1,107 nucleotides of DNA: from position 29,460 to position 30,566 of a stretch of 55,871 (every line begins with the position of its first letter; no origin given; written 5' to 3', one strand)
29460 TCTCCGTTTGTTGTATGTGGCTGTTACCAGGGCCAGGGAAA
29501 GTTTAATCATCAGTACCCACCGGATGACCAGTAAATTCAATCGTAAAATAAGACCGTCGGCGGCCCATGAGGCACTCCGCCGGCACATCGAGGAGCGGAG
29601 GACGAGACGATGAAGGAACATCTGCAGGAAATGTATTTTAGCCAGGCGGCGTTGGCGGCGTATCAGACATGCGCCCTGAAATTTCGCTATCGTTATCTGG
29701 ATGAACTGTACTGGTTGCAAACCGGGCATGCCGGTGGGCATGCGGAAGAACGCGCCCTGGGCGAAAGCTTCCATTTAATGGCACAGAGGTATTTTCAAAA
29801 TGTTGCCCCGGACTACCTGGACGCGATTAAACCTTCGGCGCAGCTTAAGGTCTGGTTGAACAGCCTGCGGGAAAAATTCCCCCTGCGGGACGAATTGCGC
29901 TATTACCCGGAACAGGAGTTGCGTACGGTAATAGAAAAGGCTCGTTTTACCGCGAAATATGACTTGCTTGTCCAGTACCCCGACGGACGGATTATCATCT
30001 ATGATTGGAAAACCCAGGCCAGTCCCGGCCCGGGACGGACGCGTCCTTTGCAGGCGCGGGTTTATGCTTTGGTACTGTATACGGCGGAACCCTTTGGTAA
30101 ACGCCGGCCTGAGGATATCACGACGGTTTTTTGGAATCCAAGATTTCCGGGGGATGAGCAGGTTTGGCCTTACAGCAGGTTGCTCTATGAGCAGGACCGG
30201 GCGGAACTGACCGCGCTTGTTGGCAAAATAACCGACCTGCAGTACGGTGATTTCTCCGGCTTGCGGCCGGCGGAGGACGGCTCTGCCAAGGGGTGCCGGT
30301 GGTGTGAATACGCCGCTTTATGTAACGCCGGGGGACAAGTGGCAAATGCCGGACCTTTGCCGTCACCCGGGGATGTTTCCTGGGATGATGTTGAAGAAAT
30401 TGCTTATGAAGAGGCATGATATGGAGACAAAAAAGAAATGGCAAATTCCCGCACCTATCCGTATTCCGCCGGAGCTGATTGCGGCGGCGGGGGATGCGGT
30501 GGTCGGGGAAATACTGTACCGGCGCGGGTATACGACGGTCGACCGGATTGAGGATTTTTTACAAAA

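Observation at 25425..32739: Translationally coupled four-gene operon: AddB-like P-loop protein + UvrD helicase + stand-alone Cas4/AddB-type nuclease + RecJ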

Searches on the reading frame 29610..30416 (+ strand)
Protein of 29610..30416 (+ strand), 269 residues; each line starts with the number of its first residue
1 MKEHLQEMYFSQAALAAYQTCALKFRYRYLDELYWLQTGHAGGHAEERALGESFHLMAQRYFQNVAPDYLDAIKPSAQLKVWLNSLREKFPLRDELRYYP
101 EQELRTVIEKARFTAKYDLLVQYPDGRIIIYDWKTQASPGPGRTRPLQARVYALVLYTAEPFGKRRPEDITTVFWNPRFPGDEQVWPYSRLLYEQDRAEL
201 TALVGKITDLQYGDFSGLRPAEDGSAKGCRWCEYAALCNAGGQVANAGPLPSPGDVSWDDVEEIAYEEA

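Call 12: search_protein_families(library=pfam, proteins=[window:29610-30416:+], max_evalue=0.1)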
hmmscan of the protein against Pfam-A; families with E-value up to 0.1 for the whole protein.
window:29610-30416:+ (269 aa): 1 family
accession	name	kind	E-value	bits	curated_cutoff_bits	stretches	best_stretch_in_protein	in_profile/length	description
PF12705.13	PDDEXK_1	-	1.6e-22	81.1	22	1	10-239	2-247/247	PD-(D/E)XK nuclease superfamily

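Call 13: search_protein_families(library=ncbifam, proteins=[window:29610-30416:+], max_evalue=0.1)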
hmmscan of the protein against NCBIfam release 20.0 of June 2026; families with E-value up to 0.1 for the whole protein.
window:29610-30416:+ (269 aa): 0 families

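Call 14: search_protein_families(library=padloc, proteins=[window:29610-30416:+], max_evalue=0.1)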
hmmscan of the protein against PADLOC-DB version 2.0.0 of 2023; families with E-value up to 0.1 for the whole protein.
window:29610-30416:+ (269 aa): 2 families
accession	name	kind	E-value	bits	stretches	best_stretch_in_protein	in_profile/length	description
PDLC02410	Aga_Cas4-like_Nuc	-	3.6e-08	31.5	1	99-161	120-177/255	Class II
PDLC02406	Aga_Cas4-like_Nuc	-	0.0041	14.7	1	97-161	155-217/308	Class II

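Call 27: search_solved_structures(query=window:29610-30416:+, max_evalue=1, show_alignments=3)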
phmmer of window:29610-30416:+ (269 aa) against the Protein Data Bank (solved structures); distinct sequences matched with E-value up to 1: 1.
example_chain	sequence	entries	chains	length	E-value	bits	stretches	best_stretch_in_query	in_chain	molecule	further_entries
3f3k_A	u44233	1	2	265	0.94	12.5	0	166-222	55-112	Uncharacterized protein YKR043C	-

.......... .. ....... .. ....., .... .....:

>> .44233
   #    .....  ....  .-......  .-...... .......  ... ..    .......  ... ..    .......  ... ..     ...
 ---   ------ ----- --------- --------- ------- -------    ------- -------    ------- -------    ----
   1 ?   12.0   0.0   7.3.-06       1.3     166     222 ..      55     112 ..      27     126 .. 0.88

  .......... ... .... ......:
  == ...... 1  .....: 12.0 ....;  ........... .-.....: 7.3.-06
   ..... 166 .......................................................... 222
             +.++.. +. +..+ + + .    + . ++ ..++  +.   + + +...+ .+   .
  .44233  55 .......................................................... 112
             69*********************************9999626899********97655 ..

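Call 39: find_homologous_proteins(query=window:29610-30416:+)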
Query window:29610-30416:+ (269 aa): 145 proteins with E <= 0.001 among 889 candidates; the best 120 are listed.
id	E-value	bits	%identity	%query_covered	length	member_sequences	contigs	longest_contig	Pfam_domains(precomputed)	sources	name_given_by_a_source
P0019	1.7e-183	627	100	100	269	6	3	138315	PF12705.14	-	-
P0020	1.6e-146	505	83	100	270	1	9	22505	PF12705.14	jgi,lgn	-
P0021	1.3e-100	355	61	100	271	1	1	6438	PF12705.14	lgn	-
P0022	6.6e-94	333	58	100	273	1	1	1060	PF12705.14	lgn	-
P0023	2.0e-92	328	58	100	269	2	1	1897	PF12705.14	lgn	-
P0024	3.3e-90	321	57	93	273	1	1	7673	PF12705.14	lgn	-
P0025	3.7e-90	321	56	98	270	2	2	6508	PF12705.14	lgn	-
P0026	1.5e-88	315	55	100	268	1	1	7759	PF12705.14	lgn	-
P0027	1.8e-78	282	49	100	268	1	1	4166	PF12705.14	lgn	-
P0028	7.0e-73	264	48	100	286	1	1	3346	PF12705.14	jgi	jgi:RecB family exonuclease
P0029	4.9e-72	261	48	100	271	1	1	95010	PF12705.14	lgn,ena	-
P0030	4.9e-68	248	44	100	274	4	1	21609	PF12705.14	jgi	jgi:hypothetical protein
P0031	1.4e-63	233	44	100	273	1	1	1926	PF12705.14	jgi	jgi:hypothetical protein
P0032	3.9e-48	183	43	98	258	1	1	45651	PF12705.14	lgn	-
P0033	2.0e-47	180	41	98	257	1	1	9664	PF12705.14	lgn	-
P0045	2.2e-40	157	36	99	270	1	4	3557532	PF12705.14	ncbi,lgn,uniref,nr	ncbi:hypothetical protein BBF96_08000 [Anoxybacter fermentans]|uniref:PD-(D/E)XK endonuclease-like d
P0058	9.3e-39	152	34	99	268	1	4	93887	PF12705.14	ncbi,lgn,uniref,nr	ncbi:PD-(D/E)XK nuclease family protein [Desulfofalx alkaliphila]|uniref:PD-(D/E)XK nuclease family 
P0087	9.3e-35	139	35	97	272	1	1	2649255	PF12705.14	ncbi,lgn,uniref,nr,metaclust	ncbi:hypothetical protein Halha_1562 [Halobacteroides halobius DSM 5150]|uniref:PD-(D/E)XK endonucle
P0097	2.2e-32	131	36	97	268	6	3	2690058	PF12705.14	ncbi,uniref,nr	ncbi:PD-(D/E)XK nuclease superfamily protein [Carboxydocella sporoproducens DSM 16521]|uniref:PD-(D/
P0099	5.9e-32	130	35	97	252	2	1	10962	PF12705.14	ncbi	ncbi:MAG: PD-(D/E)XK nuclease family protein [Chitinophagales bacterium]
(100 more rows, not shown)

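Call 40: find_encoding_contigs(protein=P0087, flank=10000, max_places=1)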
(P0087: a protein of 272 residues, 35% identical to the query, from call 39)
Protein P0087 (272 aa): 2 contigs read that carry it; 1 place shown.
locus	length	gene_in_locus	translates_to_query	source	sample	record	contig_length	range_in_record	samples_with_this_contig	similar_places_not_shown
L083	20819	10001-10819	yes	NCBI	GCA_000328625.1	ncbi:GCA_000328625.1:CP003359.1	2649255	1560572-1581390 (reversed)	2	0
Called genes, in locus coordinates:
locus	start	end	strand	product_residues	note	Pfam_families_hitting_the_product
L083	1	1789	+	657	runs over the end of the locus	PF00456:Transketolase_N, PF13292:DXP_synthase_N (faint), PF02779:Transket_pyr, PF22613:Transketolase_C_1, PF02780:Transketolase_C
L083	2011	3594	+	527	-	PF17201:Cache_3-Cache_2, PF17202:sCache_3_3, PF17203:sCache_3_2, PF00672:HAMP, PF00015:MCPsignal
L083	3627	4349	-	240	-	PF07875:Coat_F (faint), PF11553:DUF3231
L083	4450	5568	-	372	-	PF12323:HTH_OrfB_IS605, PF01385:OrfB_IS605, PF07282:Cas12f1-like_TNB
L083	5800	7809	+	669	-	PF00580:UvrD-helicase (weak)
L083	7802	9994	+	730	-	PF00580:UvrD-helicase, PF13245:AAA_19, PF13361:UvrD_C, PF13538:UvrD_C_2 (faint)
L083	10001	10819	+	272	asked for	PF12705:PDDEXK_1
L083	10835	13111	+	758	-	PF01368:DHH, PF02272:DHHA1, PF17768:RecJ_OB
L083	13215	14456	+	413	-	PF00202:Aminotran_3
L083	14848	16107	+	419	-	PF14239:RRXRR, PF01844:HNH, PF14279:HNH_5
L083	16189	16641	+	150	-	PF10604:Polyketide_cyc2, PF03364:Polyketide_cyc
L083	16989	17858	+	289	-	PF00528:BPD_transp_1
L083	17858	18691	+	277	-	PF00528:BPD_transp_1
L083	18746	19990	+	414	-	PF01547:SBP_bac_1, PF13531:SBP_bac_11 (faint), PF13416:SBP_bac_8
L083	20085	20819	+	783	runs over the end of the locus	PF03636:Glyco_hydro_65N, PF03632:Glyco_hydro_65m, PF03633:Glyco_hydro_65C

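Call 41: find_encoding_contigs(protein=P0097, flank=10000, max_places=1)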
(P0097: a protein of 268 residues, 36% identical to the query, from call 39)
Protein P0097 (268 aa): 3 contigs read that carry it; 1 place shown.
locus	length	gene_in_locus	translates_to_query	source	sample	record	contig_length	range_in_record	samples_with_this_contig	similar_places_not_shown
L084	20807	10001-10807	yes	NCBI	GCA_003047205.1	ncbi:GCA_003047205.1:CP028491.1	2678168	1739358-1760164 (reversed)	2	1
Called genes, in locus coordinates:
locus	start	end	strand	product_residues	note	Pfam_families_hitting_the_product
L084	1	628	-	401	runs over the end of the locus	PF05636:HIGH_NTase1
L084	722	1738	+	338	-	PF01515:PTA_PTB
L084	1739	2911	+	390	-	PF00871:Acetate_kinase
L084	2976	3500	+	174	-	PF02620:YceD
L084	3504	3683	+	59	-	PF01783:Ribosomal_L32p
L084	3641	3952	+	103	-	PF02737:3HCDH_N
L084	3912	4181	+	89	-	PF13193:AMP-binding_C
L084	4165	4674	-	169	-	PF19620:DUF6125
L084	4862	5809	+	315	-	PF04055:Radical_SAM, PF16199:Radical_SAM_C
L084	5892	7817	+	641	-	-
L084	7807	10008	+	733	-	PF00580:UvrD-helicase, PF13086:AAA_11 (faint), PF13245:AAA_19, PF13361:UvrD_C, PF13538:UvrD_C_2 (weak)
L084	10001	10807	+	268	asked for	PF12705:PDDEXK_1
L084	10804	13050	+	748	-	PF01368:DHH, PF02272:DHHA1, PF17768:RecJ_OB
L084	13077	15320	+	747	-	PF00149:Metallophos, PF13360:PQQ_2, PF01011:PQQ (faint), PF13570:Beta-prop_ACSF4, PF13360:PQQ_2, PF13570:Beta-prop_ACSF4, PF13360:PQQ_2, PF13570:Beta-prop_ACSF4, +1 more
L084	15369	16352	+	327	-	PF01636:APH, PF27663:Spore_coat_YutH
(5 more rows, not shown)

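Call 42: find_encoding_contigs(protein=P0019, flank=10000, max_places=3)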
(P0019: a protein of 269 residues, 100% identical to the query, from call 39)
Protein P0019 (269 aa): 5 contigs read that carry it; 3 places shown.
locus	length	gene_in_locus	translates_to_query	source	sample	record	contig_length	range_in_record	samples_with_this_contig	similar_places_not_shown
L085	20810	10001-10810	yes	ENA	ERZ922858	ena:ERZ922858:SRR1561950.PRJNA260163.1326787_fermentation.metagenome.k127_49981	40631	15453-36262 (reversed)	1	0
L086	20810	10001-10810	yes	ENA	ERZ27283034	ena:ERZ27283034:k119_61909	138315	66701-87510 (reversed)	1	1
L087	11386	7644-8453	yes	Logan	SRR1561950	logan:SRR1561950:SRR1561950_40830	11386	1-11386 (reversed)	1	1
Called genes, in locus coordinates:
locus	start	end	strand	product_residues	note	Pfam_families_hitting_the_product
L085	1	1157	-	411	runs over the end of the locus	PF00155:Aminotran_1_2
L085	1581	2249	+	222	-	PF01169:GDT1, PF01925:TauE (faint), PF01169:GDT1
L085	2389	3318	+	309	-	PF00005:ABC_tran, PF13304:AAA_21, PF27102:NodI_C (weak)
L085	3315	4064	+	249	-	PF01061:ABC2_membrane, PF12698:ABC2_membrane_3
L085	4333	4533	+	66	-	-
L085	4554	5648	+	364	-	PF08495:FIST, PF10442:FIST_C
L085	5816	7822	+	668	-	PF00580:UvrD-helicase (weak)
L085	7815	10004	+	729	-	PF00580:UvrD-helicase, PF13245:AAA_19, PF13361:UvrD_C, PF13538:UvrD_C_2 (faint)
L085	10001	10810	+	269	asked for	PF12705:PDDEXK_1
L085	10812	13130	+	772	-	PF01368:DHH, PF02272:DHHA1, PF17768:RecJ_OB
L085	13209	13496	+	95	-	-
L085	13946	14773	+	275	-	PF02675:AdoMet_dc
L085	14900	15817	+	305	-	PF09924:LPG_synthase_C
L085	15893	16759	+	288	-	PF08902:DUF1848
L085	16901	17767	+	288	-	PF03755:YicC-like_N, PF08340:YicC-like_C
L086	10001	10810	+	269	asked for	PF12705:PDDEXK_1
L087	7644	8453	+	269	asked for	PF12705:PDDEXK_1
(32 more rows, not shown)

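Call 44: search_solved_structures(query=A3, max_evalue=10, show_alignments=3)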
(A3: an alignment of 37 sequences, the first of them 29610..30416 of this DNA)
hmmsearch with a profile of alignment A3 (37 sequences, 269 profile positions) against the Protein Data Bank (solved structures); distinct sequences matched with E-value up to 10: 7.
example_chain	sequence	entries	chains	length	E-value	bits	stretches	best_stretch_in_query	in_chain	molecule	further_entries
9iab_A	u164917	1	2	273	0.00042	23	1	88-246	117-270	PD-(D/E)XK endonuclease-like domain-containing protein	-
9iac_A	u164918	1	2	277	0.006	19.2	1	107-244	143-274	Similar to tr|Q3MCC8|Q3MCC8_ANAVT Hypothetical protein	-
6ppu_B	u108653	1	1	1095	0.011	18.4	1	50-161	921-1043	UvrD/REP helicase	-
7sjr_B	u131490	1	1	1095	0.011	18.4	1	50-161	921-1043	DNA helicase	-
4ic1_A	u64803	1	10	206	0.42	13.2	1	103-163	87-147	Uncharacterized protein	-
6ppu_A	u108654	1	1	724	0.6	12.7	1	109-160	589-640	ATP-dependent DNA helicase (UvrD/REP)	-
7sjr_A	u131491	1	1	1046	1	11.9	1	109-160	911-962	DNA helicase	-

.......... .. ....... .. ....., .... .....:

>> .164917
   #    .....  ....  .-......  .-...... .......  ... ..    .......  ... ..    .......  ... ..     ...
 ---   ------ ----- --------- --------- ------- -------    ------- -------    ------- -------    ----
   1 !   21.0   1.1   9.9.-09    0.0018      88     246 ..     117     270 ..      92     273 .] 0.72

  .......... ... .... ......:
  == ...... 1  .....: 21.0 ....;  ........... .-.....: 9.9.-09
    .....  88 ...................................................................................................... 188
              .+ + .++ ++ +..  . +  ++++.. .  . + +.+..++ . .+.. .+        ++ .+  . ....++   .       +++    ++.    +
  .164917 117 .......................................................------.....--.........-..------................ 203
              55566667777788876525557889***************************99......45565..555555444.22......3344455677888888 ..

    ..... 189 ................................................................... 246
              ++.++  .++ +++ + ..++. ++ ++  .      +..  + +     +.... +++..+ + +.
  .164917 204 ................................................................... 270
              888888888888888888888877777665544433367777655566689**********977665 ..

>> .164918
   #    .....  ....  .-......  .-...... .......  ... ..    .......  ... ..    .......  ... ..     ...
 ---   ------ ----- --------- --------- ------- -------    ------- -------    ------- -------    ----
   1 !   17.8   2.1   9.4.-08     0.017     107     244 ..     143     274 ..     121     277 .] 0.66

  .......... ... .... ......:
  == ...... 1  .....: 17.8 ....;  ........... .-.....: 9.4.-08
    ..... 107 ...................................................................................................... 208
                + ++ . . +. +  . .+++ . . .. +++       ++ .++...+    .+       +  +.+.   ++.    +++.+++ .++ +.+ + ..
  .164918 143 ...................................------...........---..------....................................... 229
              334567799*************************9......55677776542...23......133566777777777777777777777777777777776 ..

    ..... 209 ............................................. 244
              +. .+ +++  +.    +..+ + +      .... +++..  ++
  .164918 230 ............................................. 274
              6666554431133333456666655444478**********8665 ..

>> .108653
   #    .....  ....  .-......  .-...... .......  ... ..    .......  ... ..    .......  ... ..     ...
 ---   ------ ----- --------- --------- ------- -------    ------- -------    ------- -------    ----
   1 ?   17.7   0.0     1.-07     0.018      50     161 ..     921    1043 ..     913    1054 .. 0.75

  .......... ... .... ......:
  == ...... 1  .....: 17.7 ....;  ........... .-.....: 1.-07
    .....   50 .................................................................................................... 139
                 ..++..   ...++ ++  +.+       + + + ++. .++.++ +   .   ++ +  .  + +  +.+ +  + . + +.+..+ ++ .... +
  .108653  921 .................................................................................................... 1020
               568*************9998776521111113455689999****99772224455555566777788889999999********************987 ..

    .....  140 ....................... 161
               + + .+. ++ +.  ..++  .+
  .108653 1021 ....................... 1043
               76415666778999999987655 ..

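Call 56: predict_structure(alignment_id=A3)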
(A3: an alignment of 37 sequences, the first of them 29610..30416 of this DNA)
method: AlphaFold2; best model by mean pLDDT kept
length: 269 residues; sequences in the alignment: 37
mean_pLDDT: 83.8   pTM: 0.80
mean pLDDT of the five models: 83.8, 83.0, 82.9, 82.7, 80.5
residues with pLDDT >= 90: 156; 70-90: 57; 50-70: 32; < 50: 24
segments of 3 or more residues with pLDDT < 50: 241-252, 261-269
pLDDT, mean of each block of 10 residues (from residue 1): 82 94 89 70 78 94 86 84 95 97 97 98 98 91 88 98 97 95 96 98 95 76 54 69 44 52 41
secondary structure, 60 per line:
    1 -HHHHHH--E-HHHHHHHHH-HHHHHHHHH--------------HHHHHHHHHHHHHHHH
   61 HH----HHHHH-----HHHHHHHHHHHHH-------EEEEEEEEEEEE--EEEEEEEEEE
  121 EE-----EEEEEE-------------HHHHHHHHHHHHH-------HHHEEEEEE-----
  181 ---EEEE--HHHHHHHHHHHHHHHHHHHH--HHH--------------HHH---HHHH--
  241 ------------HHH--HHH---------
elements in order: H2-7 H12-20 H22-30 H45-62 H67-71 H77-89 E97-108 E111-122 E128-133 H147-159 E170-175 E184-187 H190-209 H235-238

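Call 59: fold_search(model_id=the predicted structure, library=pdb)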
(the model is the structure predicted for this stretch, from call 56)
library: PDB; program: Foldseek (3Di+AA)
matches with E <= 10: 405; with E <= 0.001: 19
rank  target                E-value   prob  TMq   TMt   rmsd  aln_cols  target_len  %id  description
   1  9iac_A                1.3e-07  1.00  0.49  0.49   7.4       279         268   19  Structure of the Argonaute-associated Cas4 family protein 1 (ACE1) from Microcystis aeruginosa (MaACE1) (released 2025-04-23)
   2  9iac_B                2.2e-07  1.00  0.47  0.47   8.3       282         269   19  Structure of the Argonaute-associated Cas4 family protein 1 (ACE1) from Microcystis aeruginosa (MaACE1) (released 2025-04-23)
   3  9iab_B                5.8e-07  1.00  0.54  0.54   5.8       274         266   16  Structure of the Argonaute-associated Cas4 family protein 1 (ACE1) from Chroococcidiopsis thermalis (CtACE1) (released 2025-04-23)
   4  9iab_A                2.0e-06  1.00  0.50  0.51   6.6       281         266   16  Structure of the Argonaute-associated Cas4 family protein 1 (ACE1) from Chroococcidiopsis thermalis (CtACE1) (released 2025-04-23)
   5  9np6_A                5.0e-06  1.00  0.51  0.18   7.2       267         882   18  Cryo-EM structure of AdnA(D934A)-AdnB(D1014A) in complex with AMPPNP and blunt end DNA (released 2025-03-19)
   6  7sjr_A                7.2e-06  1.00  0.48  0.16   6.5       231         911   18  Cryo-EM structure of AdnA-AdnB(W325A) in complex with DNA and AMPPNP (released 2021-12-22)
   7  6ppr_A                1.9e-05  1.00  0.53  0.19   6.8       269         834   17  Cryo-EM structure of AdnA(D934A)-AdnB(D1014A) in complex with AMPPNP and DNA (released 2019-11-20)
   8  4ic1_D                7.1e-05  1.00  0.41  0.52   8.9       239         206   16  Crystal structure of SSO0001 (released 2013-01-16)
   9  6ppu_A                1.2e-04  1.00  0.49  0.25   7.5       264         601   17  Cryo-EM structure of AdnAB-AMPPNP-DNA complex (released 2019-11-20)
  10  7lw9_A                1.3e-04  1.00  0.43  0.43  10.0       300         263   12  Human Exonuclease 5 crystal structure in complex with ssDNA, Sm, and Na (released 2021-07-14)
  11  7lw8_A                1.8e-04  1.00  0.44  0.46   9.9       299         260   12  Human Exonuclease 5 crystal structure in complex with a ssDNA (released 2021-07-14)
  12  7lwa_A                2.3e-04  1.00  0.42  0.44  10.8       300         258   13  Human Exonuclease 5 crystal structure (T88E) in complex with ssDNA and Mg (released 2021-07-14)
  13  4ic1_A                2.4e-04  1.00  0.39  0.49  10.2       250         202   16  Crystal structure of SSO0001 (released 2013-01-16)
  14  3h4r                  3.1e-04  1.00  0.44  0.52   6.0       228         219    8  Crystal structure of E. coli RecE exonuclease (released 2009-05-26)
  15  5zyt_A                6.6e-04  1.00  0.42  0.50   7.7       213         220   16  Crystal structure of human MGME1 with 3' overhang double strand DNA3 (released 2018-09-19)
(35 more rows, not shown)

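Call 101: find_encoding_contigs(protein=P0099, flank=8000, max_places=1)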
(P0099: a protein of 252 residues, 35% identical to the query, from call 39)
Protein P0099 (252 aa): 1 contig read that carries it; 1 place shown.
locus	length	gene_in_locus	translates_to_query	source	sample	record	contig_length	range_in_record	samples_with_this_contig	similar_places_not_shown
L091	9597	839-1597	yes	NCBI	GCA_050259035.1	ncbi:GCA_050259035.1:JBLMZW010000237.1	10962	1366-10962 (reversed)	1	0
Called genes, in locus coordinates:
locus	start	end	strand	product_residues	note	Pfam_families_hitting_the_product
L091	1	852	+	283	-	PF13361:UvrD_C, PF13538:UvrD_C_2 (faint)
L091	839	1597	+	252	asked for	PF12705:PDDEXK_1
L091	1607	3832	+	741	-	PF01368:DHH, PF02272:DHHA1, PF17768:RecJ_OB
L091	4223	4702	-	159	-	PF10722:YbjN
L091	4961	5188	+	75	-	-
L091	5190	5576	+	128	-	PF02661:Fic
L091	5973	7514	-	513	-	PF12799:LRR_4 (weak), PF07705:CARDB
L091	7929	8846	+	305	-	PF04204:HTS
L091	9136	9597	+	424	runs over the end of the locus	PF06050:HGD-D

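Call 102: find_encoding_contigs(protein=P0045, flank=8000, max_places=1)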
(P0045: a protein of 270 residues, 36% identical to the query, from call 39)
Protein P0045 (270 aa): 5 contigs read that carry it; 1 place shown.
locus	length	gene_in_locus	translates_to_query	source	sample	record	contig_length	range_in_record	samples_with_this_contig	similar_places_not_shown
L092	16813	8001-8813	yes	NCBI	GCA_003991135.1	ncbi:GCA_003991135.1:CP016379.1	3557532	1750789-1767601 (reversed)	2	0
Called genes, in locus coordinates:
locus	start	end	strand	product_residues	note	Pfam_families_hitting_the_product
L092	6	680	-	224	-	PF01209:Ubie_methyltran, PF03848:TehB, PF13489:Methyltransf_23, PF01728:FtsJ, PF02353:CMAS, PF05175:MTS, PF06325:PrmA, PF08003:Methyltransf_9, +13 more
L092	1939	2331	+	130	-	PF09719:C_GCAxxG_C_C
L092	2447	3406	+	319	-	PF04055:Radical_SAM, PF13353:Fer4_12 (weak)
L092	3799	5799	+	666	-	PF00580:UvrD-helicase (weak)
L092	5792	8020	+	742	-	PF00580:UvrD-helicase, PF13245:AAA_19, PF13401:AAA_22 (weak), PF13361:UvrD_C, PF13538:UvrD_C_2 (faint)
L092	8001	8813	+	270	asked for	PF12705:PDDEXK_1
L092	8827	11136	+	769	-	PF01368:DHH, PF02272:DHHA1, PF17768:RecJ_OB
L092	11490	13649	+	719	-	PF08486:SpoIID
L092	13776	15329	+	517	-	PF04286:DUF445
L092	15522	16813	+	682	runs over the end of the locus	PF05223:MecA_N, PF03717:PBP_dimer, PF00905:Transpeptidase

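Call 103: find_encoding_contigs(protein=P0058, flank=8000, max_places=1)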
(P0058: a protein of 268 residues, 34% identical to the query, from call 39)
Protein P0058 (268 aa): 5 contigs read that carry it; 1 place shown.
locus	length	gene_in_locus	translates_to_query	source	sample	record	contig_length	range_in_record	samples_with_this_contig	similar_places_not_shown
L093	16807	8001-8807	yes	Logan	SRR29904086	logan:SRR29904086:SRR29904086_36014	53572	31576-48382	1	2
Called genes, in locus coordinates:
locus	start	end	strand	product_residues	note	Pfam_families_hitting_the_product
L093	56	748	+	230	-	PF14343:PrcB_C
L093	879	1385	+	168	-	-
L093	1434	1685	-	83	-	PF07561:DUF1540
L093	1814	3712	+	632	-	PF02743:dCache_1, PF08269:dCache_2 (weak), PF00672:HAMP, PF00015:MCPsignal, PF10145:PhageMin_Tail (weak)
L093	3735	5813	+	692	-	PF00580:UvrD-helicase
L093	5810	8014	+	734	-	PF00580:UvrD-helicase, PF13245:AAA_19, PF13361:UvrD_C, PF13538:UvrD_C_2 (faint)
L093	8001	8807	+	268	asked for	PF12705:PDDEXK_1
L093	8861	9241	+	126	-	PF03551:PadR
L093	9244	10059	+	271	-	PF01547:SBP_bac_1, PF13531:SBP_bac_11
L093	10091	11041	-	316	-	PF01925:TauE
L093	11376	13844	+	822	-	PF00403:HMA, PF19991:HMA_2 (faint), PF00403:HMA, PF00122:E1-E2_ATPase, PF00702:Hydrolase, PF08282:Hydrolase_3 (faint)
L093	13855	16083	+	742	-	PF01368:DHH, PF02272:DHHA1, PF17768:RecJ_OB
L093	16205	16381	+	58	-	PF12797:Fer4_2, PF12837:Fer4_6 (weak), PF13237:Fer4_10, PF00037:Fer4, PF14697:Fer4_21, PF12838:Fer4_7, PF13187:Fer4_9, PF00037:Fer4 (weak), +5 more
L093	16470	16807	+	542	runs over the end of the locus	PF03063:Prismane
